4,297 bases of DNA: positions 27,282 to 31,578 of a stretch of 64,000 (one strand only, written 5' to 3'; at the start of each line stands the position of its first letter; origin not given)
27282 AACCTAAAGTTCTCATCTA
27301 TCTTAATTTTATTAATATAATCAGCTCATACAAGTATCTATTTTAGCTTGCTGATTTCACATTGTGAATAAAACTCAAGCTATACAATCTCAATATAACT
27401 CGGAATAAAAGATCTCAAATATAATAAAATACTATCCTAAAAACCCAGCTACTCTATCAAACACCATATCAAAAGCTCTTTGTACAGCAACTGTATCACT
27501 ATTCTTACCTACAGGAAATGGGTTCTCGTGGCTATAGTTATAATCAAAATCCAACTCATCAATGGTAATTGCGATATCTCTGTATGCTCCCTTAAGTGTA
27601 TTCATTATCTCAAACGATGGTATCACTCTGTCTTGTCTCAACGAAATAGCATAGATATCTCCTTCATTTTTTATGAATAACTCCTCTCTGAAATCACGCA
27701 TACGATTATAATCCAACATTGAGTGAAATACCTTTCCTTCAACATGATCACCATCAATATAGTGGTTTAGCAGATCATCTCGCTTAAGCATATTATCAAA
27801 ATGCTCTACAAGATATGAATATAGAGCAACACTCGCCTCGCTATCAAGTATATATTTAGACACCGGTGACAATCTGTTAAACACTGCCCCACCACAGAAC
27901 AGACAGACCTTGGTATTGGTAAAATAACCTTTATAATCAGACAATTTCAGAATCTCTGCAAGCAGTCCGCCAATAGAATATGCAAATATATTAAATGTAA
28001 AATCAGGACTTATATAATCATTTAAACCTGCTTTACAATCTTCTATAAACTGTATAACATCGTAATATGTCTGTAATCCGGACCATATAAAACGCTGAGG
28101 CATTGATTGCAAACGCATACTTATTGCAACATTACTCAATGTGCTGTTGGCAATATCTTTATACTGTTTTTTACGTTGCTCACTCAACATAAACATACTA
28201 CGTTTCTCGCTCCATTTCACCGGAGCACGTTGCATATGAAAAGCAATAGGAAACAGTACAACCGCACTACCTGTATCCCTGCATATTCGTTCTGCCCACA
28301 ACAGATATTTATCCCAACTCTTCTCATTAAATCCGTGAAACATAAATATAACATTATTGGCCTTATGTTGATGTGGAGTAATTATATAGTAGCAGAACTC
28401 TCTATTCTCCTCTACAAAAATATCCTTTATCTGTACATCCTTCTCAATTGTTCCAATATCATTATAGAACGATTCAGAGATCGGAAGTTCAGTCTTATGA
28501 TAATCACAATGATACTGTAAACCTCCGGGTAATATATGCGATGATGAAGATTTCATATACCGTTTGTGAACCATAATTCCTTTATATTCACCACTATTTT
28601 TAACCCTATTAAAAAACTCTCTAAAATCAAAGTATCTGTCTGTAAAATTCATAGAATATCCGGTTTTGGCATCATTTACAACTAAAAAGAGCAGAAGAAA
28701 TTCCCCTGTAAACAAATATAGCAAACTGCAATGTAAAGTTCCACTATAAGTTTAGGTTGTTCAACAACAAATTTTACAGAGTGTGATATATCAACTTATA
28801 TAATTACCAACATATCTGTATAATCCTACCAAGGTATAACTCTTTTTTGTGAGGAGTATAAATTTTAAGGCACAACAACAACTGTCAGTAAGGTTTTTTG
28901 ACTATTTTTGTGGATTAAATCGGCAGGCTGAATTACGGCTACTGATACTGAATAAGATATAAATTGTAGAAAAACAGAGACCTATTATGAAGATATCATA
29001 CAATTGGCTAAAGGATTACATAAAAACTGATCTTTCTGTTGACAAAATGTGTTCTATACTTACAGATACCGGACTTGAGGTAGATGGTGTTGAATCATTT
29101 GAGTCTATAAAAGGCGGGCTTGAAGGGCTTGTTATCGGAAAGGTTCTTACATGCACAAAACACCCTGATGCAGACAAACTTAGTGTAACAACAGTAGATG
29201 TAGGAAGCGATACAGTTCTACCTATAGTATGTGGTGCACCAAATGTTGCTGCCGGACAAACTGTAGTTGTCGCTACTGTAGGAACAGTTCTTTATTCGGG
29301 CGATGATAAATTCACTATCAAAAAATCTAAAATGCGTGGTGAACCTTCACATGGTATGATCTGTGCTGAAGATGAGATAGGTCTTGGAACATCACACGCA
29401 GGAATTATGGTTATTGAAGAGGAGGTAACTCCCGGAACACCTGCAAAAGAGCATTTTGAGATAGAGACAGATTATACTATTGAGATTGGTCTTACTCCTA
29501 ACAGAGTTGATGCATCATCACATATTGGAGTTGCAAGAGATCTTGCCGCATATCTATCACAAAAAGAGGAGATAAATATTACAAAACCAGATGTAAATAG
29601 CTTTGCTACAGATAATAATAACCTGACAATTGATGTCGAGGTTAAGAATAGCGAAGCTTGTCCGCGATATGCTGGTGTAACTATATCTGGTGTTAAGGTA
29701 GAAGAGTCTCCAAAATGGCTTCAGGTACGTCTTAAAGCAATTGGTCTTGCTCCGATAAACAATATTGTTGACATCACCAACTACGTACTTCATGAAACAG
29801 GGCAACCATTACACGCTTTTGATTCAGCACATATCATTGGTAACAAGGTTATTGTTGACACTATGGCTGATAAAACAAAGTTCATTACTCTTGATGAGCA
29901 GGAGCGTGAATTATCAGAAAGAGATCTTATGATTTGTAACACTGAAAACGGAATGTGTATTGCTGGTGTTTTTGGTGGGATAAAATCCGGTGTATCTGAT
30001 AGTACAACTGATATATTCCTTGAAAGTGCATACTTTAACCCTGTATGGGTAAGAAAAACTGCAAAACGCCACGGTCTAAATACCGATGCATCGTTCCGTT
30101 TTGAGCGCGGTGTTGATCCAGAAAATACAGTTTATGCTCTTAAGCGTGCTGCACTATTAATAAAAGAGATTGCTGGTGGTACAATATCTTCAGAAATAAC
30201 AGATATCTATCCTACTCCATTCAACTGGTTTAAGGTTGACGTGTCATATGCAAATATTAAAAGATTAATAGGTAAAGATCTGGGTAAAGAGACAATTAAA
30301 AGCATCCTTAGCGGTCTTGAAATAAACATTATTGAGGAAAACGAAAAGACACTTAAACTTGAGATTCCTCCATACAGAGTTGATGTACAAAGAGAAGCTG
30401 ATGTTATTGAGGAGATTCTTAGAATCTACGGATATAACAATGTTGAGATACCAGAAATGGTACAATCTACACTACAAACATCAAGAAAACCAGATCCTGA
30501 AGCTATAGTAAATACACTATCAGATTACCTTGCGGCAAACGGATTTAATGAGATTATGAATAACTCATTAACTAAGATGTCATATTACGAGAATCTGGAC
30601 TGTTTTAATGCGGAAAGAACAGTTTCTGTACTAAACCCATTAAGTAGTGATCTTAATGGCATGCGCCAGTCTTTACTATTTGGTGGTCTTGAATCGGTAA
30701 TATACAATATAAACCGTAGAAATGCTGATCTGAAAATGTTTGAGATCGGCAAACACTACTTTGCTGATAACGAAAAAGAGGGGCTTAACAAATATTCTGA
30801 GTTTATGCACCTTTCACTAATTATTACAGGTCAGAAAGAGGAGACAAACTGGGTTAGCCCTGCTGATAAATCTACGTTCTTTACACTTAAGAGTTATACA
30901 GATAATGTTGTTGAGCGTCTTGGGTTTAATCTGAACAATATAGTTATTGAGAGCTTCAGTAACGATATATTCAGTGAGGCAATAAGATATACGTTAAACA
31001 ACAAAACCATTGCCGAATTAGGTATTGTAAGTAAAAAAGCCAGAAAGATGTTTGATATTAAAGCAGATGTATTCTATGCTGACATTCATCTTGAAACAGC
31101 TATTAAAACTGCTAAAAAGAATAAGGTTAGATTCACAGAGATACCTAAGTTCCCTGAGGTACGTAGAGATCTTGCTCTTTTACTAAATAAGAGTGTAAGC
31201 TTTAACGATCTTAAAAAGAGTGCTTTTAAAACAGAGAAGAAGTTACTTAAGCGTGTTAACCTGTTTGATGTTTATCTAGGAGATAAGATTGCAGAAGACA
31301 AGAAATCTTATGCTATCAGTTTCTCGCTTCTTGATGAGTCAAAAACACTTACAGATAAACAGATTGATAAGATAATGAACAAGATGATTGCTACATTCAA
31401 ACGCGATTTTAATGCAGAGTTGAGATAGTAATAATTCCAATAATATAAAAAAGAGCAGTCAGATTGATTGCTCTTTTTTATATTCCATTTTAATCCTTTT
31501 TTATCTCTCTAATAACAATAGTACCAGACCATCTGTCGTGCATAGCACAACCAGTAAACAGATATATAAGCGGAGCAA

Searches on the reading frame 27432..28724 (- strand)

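Call 49: search_protein_families(library=pfam, proteins=[window:27432-28724:-], max_evalue=0.00001)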
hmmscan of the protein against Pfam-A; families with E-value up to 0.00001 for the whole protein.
window:27432-28724:- (430 aa): 1 family
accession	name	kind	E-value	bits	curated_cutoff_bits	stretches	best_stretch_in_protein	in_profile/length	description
PF19519.4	DUF6051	-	5.9e-113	378.4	27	1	25-429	1-405/406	Family of unknown function (DUF6051)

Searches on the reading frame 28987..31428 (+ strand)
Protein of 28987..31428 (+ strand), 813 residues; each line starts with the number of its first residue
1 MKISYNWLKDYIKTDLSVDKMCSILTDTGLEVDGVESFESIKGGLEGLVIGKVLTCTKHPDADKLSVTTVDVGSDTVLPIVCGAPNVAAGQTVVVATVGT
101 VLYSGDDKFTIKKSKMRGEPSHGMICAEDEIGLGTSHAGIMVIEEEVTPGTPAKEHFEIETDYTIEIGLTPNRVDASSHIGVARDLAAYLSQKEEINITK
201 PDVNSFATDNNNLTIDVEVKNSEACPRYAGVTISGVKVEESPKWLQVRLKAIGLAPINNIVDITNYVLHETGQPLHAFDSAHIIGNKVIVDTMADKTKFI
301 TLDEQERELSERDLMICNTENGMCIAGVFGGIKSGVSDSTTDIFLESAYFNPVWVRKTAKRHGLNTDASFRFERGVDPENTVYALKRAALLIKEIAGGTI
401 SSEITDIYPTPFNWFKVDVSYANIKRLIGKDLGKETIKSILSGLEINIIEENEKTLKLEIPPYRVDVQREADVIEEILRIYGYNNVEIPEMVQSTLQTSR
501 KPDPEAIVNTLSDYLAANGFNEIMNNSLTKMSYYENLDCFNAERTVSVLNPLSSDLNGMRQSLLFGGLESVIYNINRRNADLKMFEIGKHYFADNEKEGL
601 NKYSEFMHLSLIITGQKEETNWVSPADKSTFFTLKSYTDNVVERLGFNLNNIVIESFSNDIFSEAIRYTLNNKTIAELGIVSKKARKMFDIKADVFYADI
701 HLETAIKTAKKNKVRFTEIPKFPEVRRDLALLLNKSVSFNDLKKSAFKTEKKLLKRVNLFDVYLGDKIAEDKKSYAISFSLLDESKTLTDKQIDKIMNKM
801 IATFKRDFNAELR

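Call 49: search_protein_families(library=pfam, proteins=[window:28987-31428:+], max_evalue=0.00001)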
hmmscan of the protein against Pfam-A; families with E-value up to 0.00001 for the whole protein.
window:28987-31428:+ (813 aa): 5 families
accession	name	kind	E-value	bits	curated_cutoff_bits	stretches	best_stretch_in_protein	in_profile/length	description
PF03483.22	B3_4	-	1.2e-66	224.1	29.3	1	224-397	1-174/174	B3/4 domain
PF17759.6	tRNA_synthFbeta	-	1.3e-39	136.3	22.4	1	491-702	4-214/214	Phenylalanyl tRNA synthetase beta chain CLM domain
PF03147.19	FDX-ACB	-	9.6e-28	96.9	31.1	1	720-813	1-94/94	Ferredoxin-fold anticodon binding domain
PF03484.21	B5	-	2.4e-24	85.7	28.6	1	417-483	1-67/67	tRNA synthetase B5 domain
PF01588.26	tRNA_bind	-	5.3e-23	81.4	27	1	48-151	1-95/96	Putative tRNA binding domain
